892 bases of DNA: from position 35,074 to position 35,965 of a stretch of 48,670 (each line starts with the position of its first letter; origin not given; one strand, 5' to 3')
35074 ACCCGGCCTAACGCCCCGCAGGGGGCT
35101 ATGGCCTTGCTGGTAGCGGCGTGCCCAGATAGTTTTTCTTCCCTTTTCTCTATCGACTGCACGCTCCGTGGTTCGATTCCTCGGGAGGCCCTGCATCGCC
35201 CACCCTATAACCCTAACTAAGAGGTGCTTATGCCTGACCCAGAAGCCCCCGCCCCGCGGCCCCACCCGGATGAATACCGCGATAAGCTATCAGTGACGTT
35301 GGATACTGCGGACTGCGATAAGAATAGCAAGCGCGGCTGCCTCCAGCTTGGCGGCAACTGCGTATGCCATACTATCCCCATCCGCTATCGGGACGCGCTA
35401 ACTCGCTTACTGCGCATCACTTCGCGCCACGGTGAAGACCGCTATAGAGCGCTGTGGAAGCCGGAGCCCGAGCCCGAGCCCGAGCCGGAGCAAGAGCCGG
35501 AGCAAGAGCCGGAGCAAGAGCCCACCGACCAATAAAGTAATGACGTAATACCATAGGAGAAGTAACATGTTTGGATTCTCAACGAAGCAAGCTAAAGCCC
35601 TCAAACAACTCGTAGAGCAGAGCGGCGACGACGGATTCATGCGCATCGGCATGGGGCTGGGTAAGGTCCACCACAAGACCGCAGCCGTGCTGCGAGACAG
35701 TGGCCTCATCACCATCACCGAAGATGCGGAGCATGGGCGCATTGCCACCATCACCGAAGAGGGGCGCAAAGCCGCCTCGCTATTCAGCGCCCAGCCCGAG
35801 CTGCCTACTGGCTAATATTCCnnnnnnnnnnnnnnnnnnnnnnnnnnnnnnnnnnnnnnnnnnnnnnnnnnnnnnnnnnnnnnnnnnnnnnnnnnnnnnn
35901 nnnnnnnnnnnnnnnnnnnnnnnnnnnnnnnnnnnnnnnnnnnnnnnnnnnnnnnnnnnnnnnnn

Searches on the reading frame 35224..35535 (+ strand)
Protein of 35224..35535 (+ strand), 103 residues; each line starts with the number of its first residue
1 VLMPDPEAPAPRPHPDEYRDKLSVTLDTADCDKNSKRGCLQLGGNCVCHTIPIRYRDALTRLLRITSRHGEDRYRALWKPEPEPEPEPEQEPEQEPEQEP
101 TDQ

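Call 29: search_protein_families(library=pfam, proteins=[window:35224-35535:+], max_evalue=0.05)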
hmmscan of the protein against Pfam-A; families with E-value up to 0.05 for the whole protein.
window:35224-35535:+ (103 aa): 1 family
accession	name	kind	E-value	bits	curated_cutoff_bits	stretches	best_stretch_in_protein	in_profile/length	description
PF05887.16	Trypan_PARP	-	0.0057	17.1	100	1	80-100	91-111/134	Procyclic acidic repetitive protein (PARP)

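Call 65: search_protein_families(library=phrogs, proteins=[window:35224-35535:+], max_evalue=0.05)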
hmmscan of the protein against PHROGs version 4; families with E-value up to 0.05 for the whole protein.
window:35224-35535:+ (103 aa): 2 families
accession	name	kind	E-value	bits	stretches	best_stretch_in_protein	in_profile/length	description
phrog_11246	-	unknown function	0.0078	17.8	1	79-101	33-55/82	-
phrog_38673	-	unknown function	0.032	15.2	1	78-94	95-111/118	-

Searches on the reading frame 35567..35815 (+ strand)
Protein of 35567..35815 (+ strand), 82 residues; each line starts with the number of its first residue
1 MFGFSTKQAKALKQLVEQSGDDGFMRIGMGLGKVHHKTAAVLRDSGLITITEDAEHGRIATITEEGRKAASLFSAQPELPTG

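Call 29: search_protein_families(library=pfam, proteins=[window:35567-35815:+], max_evalue=0.05)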
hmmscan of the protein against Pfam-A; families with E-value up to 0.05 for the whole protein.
window:35567-35815:+ (82 aa): 0 families

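Call 30: search_protein_families(library=phrogs, proteins=[window:35567-35815:+], max_evalue=0.01)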
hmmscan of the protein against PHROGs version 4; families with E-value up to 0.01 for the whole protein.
window:35567-35815:+ (82 aa): 0 families

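Call 82: predict_structure(protein=window:35567-35815:+)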
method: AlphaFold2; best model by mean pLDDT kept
length: 82 residues; sequences in the alignment: 1
mean_pLDDT: 70.1   pTM: 0.54
mean pLDDT of the five models: 70.1, 68.9, 62.5, 44.3, 41.6
residues with pLDDT >= 90: 0; 70-90: 48; 50-70: 27; < 50: 7
segments of 3 or more residues with pLDDT < 50: none
pLDDT, mean of each block of 10 residues (from residue 1): 67 74 58 63 84 76 83 60 50
secondary structure, 60 per line:
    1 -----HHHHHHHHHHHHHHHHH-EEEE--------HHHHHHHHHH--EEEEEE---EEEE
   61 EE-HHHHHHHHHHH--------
elements in order: H6-22 E24-27 H36-45 E48-53 E57-62 H64-74

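Call 84: fold_search(model_id=the predicted structure, library=pdb)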
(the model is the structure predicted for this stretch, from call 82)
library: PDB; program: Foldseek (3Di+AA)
matches with E <= 10: 1251; with E <= 0.001: 0
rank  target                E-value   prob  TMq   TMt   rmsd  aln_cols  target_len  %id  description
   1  3lfk_C                1.2e-02  1.00  0.69  0.52   2.5        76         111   21  A reported archaeal mechanosensitive channel is a structural homolog of MarR-like transcriptional regulators (released 2010-04-14)
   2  5e1z                  1.3e-02  1.00  0.68  0.35   3.9        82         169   18  Crystal structure of the organohalide sensing RdhR-CbdbA1625 transcriptional regulator in the 2,4-dichlorophenol bound f (released 2016-10-05)
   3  2jtv_MODEL_1_A        1.3e-02  1.00  0.60  0.74   2.9        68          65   19  Solution Structure of protein RPA3401, Northeast Structural Genomics Consortium Target RpT7, Ontario Center fo (released 2007-10-09)
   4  3cjn                  1.4e-02  1.00  0.68  0.40   3.0        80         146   19  Crystal structure of transcriptional regulator, MarR family, from Silicibacter pomeroyi (released 2008-03-25)
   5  2nnn_A                1.5e-02  1.00  0.66  0.43   3.5        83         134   22  Crystal structure of probable transcriptional regulator from Pseudomonas aeruginosa (released 2006-11-21)
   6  3fm5_D                1.5e-02  1.00  0.63  0.39   3.5        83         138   19  X-ray crystal structure of transcriptional regulator (MarR family) from Rhodococcus sp. RHA1 (released 2009-02-03)
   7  3vb2_A                1.5e-02  1.00  0.64  0.40   3.9        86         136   13  Crystal Structure of the Reduced Form of MarR from E.coli (released 2013-01-30)
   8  3cta                  1.7e-02  1.00  0.62  0.29   3.6        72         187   21  Crystal structure of riboflavin kinase from Thermoplasma acidophilum (released 2008-04-29)
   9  3eco_A                1.7e-02  1.00  0.67  0.43   3.0        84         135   18  Crystal structure of MepR, a transcription regulator of the Staphylococcus aureus multidrug efflux pump MepA (released 2009-02-10)
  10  6fai_l                1.9e-02  1.00  0.66  0.21   3.6        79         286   18  Structure of a eukaryotic cytoplasmic pre-40S ribosomal subunit (released 2018-02-28)
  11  5e1w                  1.9e-02  1.00  0.66  0.34   4.0        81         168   17  Crystal structure of the organohalide sensing RdhR-CbdbA1625 transcriptional regulator in the ligand free form (released 2016-10-05)
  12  8ylg_B                2.0e-02  1.00  0.68  0.37   3.8        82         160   15  Crystal structure of Burkholderia thailandensis MftR in complex with operator DNA (released 2024-11-13)
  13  2co5_A                2.0e-02  1.00  0.64  0.58   4.2        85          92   13  F93 FROM STIV, a winged-helix DNA-binding protein (released 2006-05-31)
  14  4gyi                  2.1e-02  1.00  0.67  0.18   4.4        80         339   20  Crystal structure of the Rio2 kinase-ADP/Mg2+-phosphoaspartate complex from Chaetomium thermophilum (released 2012-10-17)
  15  3lfk_D                2.3e-02  1.00  0.72  0.55   2.1        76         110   17  A reported archaeal mechanosensitive channel is a structural homolog of MarR-like transcriptional regulators (released 2010-04-14)
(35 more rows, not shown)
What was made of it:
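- On RDF/Apl/Cox/BldC-type cooperative filament operator: An 82-aa MarR-like winged-helix protein is present (calls 82, 84).
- The window encodes an 82-aa protein that models as a winged helix (pLDDT 70; best PDB matches are MarR family, TM 0.6-0.7) (calls 82, 84).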
